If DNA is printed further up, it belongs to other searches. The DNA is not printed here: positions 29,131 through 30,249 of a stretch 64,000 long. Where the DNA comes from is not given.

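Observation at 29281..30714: RES toxin paired with an oversized Xre/DUF2384 antitoxin carrying an unknown N-terminal domain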

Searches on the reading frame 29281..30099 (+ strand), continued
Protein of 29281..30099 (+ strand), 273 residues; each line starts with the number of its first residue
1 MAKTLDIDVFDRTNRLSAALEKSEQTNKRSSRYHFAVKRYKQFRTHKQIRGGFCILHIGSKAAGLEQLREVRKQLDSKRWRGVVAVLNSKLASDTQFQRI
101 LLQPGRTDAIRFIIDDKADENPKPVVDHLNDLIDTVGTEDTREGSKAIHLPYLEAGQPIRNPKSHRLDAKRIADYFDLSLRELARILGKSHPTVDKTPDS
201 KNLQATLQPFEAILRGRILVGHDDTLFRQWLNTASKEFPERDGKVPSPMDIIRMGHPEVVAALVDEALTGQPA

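Call 50: find_encoding_contigs(protein=P0013, flank=6000, max_places=2)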
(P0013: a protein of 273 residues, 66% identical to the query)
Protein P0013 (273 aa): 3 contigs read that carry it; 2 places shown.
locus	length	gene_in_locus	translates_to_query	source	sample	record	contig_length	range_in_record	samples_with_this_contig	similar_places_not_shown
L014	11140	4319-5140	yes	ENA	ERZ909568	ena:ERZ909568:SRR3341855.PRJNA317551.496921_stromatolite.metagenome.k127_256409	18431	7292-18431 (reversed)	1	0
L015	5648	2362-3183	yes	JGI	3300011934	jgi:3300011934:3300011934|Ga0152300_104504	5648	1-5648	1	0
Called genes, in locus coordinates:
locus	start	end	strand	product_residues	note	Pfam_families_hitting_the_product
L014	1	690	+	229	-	?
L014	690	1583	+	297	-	PF00892:EamA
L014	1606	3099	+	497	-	PF13091:PLDc_2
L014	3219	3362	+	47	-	-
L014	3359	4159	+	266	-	PF01396:Zn_ribbon_Top1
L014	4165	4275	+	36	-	-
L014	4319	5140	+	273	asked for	-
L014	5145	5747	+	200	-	PF08808:RES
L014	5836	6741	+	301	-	PF04313:HSDR_N, PF18766:SWI2_SNF2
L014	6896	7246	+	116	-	PF11225:DUF3024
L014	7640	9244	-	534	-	PF00890:FAD_binding_2, PF01266:DAO, PF03486:HI0933_like (faint), PF07992:Pyr_redox_2 (faint), PF02910:Succ_DH_flav_C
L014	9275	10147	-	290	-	PF02569:Pantoate_ligase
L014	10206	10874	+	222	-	-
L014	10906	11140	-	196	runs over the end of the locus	PF00889:EF_TS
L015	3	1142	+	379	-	?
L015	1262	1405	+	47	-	-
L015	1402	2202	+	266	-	PF01396:Zn_ribbon_Top1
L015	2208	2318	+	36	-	-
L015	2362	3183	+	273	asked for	-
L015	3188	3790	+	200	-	PF08808:RES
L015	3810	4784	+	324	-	PF04313:HSDR_N, PF18766:SWI2_SNF2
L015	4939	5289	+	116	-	PF11225:DUF3024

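Call 64: find_encoding_contigs(protein=P0016, flank=6000, max_places=1)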
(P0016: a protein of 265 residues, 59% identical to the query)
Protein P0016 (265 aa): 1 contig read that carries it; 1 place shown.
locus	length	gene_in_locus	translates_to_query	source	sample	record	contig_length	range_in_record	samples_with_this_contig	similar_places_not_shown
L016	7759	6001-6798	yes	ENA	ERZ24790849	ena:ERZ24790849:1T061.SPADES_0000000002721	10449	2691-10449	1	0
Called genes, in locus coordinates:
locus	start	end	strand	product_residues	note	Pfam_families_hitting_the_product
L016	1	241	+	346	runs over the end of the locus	PF12127:FloA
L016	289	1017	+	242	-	-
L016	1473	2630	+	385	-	PF06114:Peptidase_M78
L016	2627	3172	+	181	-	PF14367:DUF4411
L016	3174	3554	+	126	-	-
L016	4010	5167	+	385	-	PF06114:Peptidase_M78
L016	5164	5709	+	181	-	PF14367:DUF4411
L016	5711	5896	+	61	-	-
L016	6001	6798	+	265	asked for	-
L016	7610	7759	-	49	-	?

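Call 65: find_encoding_contigs(protein=P0017, flank=6000, max_places=1)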
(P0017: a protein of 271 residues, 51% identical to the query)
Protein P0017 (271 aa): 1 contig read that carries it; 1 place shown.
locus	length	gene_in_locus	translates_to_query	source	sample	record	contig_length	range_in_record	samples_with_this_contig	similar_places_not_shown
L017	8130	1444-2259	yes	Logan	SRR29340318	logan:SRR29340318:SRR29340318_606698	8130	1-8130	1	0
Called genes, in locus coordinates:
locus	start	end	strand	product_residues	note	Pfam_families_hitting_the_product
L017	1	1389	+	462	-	?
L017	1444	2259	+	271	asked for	-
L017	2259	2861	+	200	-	PF08808:RES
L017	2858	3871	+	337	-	PF14281:PDDEXK_4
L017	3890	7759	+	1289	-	PF00176:SNF2-rel_dom, PF04851:ResIII (weak), PF00271:Helicase_C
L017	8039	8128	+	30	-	?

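Call 66: find_encoding_contigs(protein=P0011, flank=6000, max_places=1)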
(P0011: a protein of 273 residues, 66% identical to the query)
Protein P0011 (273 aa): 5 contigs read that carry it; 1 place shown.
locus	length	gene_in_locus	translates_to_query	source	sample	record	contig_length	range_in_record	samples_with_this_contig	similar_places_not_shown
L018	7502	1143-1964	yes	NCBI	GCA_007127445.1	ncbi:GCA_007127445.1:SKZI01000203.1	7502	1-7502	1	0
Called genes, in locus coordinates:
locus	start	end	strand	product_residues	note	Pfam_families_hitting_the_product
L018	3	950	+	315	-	?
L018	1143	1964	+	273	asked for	-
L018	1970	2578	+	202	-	PF08808:RES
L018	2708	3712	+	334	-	-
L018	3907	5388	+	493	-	PF02661:Fic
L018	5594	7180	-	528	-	PF02696:SelO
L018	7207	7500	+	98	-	?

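Call 67: find_encoding_contigs(protein=P0014, flank=6000, max_places=1)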
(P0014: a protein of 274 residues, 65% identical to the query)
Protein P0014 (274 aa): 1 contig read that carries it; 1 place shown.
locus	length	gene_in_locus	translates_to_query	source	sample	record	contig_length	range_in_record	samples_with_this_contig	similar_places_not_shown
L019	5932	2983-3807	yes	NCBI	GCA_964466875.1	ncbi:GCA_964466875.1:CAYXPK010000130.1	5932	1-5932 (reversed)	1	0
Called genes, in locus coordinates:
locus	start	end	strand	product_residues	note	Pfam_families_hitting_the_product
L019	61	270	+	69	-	-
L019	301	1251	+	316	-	-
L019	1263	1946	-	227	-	-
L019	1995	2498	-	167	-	-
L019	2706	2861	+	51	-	PF12840:HTH_20 (weak), PF13412:HTH_24 (weak)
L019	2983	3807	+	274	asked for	-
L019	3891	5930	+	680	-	?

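Call 68: search_protein_families(library=pfam, proteins=[L019:3891-5930:+, L017:1-1389:+, L018:2708-3709:+, L005:468-1127:+, L005:1127-1738:+, L011:3407-4048:+, L011:5654-5872:+], max_evalue=0.01)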
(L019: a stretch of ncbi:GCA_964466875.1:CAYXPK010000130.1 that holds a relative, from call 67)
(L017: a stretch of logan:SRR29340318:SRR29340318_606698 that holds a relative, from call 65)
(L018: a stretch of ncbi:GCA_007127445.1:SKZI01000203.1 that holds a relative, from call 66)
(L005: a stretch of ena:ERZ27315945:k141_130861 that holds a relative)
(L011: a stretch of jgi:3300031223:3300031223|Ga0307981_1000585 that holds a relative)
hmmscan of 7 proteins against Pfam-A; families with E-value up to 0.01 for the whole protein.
L019:3891-5930:+ (680 aa): 3 families
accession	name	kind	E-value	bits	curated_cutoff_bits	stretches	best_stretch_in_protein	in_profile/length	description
PF17728.7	BsuBI_PstI_RE_N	-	4.9e-52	175.9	27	1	528-665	1-138/140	BsuBI/PstI restriction endonuclease HTH domain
PF07669.17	Eco57I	-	3.4e-09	37.5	25.3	1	156-244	73-168/171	Eco57I restriction-modification methylase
PF02384.22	N6_Mtase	-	6.3e-06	26.2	20.4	1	39-236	23-208/311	N-6 DNA Methylase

L017:1-1389:+ (462 aa): 2 families
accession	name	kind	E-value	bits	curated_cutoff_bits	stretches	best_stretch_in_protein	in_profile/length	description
PF01555.25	N6_N4_Mtase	-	1e-05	26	26.7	1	54-171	1-78/221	DNA methylase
PF08241.18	Methyltransf_11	-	0.00016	22.7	21.2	0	27-59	37-66/95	Methyltransferase domain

L018:2708-3709:+ (334 aa): 0 families

L005:468-1127:+ (220 aa): 1 family
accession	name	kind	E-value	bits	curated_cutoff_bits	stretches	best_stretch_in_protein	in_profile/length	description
PF24728.1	DUF7680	-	5.9e-29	101.5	24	1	34-203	1-141/141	Domain of unknown function (DUF7680)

L005:1127-1738:+ (204 aa): 0 families

L011:3407-4048:+ (214 aa): 0 families

L011:5654-5872:+ (73 aa): 0 families

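Call 73: search_protein_families(library=pfam, proteins=[P0025, P0024, L010:445-1377:+], max_evalue=0.1)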
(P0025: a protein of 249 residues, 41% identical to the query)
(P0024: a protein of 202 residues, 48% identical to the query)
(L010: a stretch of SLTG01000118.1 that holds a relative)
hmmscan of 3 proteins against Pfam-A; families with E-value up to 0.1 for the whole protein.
P0025 (249 aa): 2 families
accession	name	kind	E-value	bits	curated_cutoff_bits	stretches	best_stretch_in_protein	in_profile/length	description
PF00072.30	Response_reg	-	3.6e-06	27.6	30.2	1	18-108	14-100/111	Response regulator receiver domain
PF09722.15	Xre_MbcA_ParS_C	-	6.3e-06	26.5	24.5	1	201-229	5-33/51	Antitoxin Xre/MbcA/ParS C-terminal toxin-binding domain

P0024 (202 aa): 7 families
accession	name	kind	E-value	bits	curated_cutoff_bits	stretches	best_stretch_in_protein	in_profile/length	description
PF20432.4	Xre-like-HTH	-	0.00019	22.1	25.8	1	102-153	15-62/63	Antitoxin Xre-like helix-turn-helix domain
PF13384.12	HTH_23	-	0.00077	19.7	24.6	1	106-129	15-36/50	Homeodomain-like domain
PF02796.21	HTH_7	-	0.0021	18.6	23.8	1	110-127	21-38/45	Helix-turn-helix domain of resolvase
PF13404.12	HTH_AsnC-type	-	0.013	15.8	27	0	111-129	18-36/42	AsnC-type helix-turn-helix domain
PF13936.12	HTH_38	-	0.018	15.2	27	0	111-129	21-39/44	Helix-turn-helix domain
PF03047.20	ComC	-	0.036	14.3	20.4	0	29-44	12-27/31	COMC family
PF08279.18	HTH_11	-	0.09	13.1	25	0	111-129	16-34/55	HTH domain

L010:445-1377:+ (311 aa): 0 families

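Call 79: find_related_loci(query=A1, collection=metagenome_contigs, flank=6000)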
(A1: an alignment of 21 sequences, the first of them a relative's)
Query A1 (273 aa) in metagenome_contigs; peptide patterns used: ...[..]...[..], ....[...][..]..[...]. (x = any residue, [..] = any of these).
245 stretches matched a pattern; 9 encode a relative of the query (tblastn E <= 1e-3); 9 distinct loci.
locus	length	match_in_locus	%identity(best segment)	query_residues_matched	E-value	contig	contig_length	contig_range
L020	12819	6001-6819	83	1-273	1e-155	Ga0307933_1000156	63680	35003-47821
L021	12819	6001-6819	83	1-273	1e-155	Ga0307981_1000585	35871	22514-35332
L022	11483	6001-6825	37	1-273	8e-53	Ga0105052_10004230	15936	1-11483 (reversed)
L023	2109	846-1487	41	53-273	2e-48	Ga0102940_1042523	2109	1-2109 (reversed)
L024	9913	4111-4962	34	1-273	2e-45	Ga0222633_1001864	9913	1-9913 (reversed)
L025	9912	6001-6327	38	159-272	2e-19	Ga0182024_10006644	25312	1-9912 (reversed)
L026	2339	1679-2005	39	159-272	1e-17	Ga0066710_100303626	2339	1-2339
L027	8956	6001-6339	36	153-272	3e-14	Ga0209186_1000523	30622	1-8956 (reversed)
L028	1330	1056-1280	44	159-233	3e-13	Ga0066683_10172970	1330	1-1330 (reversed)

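Call 83: search_protein_families(library=pfam, proteins=[L026:1325-2008:+, L025:5584-6330:+, L027:5557-6342:+, L023:684-1487:+, L025:6333-6803:+, L027:6365-6937:+, L023:1498-2097:+, L026:2011-2337:+, L022:2551-5934:+, L022:7430-11290:+], max_evalue=0.01)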
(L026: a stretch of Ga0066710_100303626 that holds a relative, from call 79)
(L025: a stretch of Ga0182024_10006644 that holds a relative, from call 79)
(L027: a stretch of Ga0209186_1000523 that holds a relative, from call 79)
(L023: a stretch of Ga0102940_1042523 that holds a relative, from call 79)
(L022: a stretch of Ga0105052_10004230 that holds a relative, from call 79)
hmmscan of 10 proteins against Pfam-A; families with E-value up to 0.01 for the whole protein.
L026:1325-2008:+ (228 aa): 3 families
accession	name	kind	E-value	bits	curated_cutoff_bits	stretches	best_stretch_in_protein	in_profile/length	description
PF00072.30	Response_reg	-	1.4e-09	38.5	30.2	1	19-80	17-78/111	Response regulator receiver domain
PF09722.15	Xre_MbcA_ParS_C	-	9.5e-06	26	24.5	1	180-208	5-33/51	Antitoxin Xre/MbcA/ParS C-terminal toxin-binding domain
PF20432.4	Xre-like-HTH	-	0.006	17.3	25.8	0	129-160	15-47/63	Antitoxin Xre-like helix-turn-helix domain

L025:5584-6330:+ (249 aa): 1 family
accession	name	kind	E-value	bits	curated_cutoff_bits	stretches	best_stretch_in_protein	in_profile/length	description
PF09722.15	Xre_MbcA_ParS_C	-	0.00014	22.2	24.5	1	204-231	9-36/51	Antitoxin Xre/MbcA/ParS C-terminal toxin-binding domain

L027:5557-6342:+ (262 aa): 0 families

L023:684-1487:+ (268 aa): 2 families
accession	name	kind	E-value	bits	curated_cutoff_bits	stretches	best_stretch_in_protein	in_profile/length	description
PF20432.4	Xre-like-HTH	-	2.6e-05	24.8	25.8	1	164-210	15-60/63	Antitoxin Xre-like helix-turn-helix domain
PF09722.15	Xre_MbcA_ParS_C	-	0.0051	17.2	24.5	0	211-234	2-24/51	Antitoxin Xre/MbcA/ParS C-terminal toxin-binding domain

L025:6333-6803:+ (157 aa): 1 family
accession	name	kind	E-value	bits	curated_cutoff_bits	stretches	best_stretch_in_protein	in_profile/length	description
PF08808.17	RES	-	8.2e-10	39.4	23.2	1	39-151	13-114/157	RES domain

L027:6365-6937:+ (191 aa): 1 family
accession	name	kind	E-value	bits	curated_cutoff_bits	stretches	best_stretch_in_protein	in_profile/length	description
PF08808.17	RES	-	1.5e-07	32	23.2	1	53-168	25-137/157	RES domain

L023:1498-2097:+ (200 aa): 1 family
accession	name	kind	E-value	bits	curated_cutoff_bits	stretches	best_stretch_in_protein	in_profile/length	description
PF08808.17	RES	-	8.6e-14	52.3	23.2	1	38-174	12-139/157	RES domain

L026:2011-2337:+ (109 aa): 1 family
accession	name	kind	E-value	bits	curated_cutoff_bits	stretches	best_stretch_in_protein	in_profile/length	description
PF08808.17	RES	-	6.5e-07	29.9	23.2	1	38-92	7-61/157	RES domain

L022:2551-5934:+ (1128 aa): 4 families
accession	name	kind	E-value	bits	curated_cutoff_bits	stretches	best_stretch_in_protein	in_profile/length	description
PF06634.17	DUF1156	-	6.1e-15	55.6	24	1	74-128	2-57/73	Protein of unknown function (DUF1156)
PF01555.25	N6_N4_Mtase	-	2.8e-06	27.9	26.7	1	715-829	1-75/221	DNA methylase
PF01170.24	UPF0020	-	0.00079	19.6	22.3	0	272-301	28-57/197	RMKL-like, methyltransferase domain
PF06169.17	DUF982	-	0.0033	17.8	22.2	0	905-941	14-50/73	Protein of unknown function (DUF982)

L022:7430-11290:+ (1287 aa): 3 families
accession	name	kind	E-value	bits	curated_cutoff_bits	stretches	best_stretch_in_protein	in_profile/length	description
PF00271.37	Helicase_C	-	1.7e-17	64.1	23.5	1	773-888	11-110/110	Helicase conserved C-terminal domain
PF00176.29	SNF2-rel_dom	-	1.1e-09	38.3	24.9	1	318-499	21-186/290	SNF2-related domain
PF04851.21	ResIII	-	1.3e-05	25.6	22.5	1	300-462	6-151/164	Type III restriction enzyme, res subunit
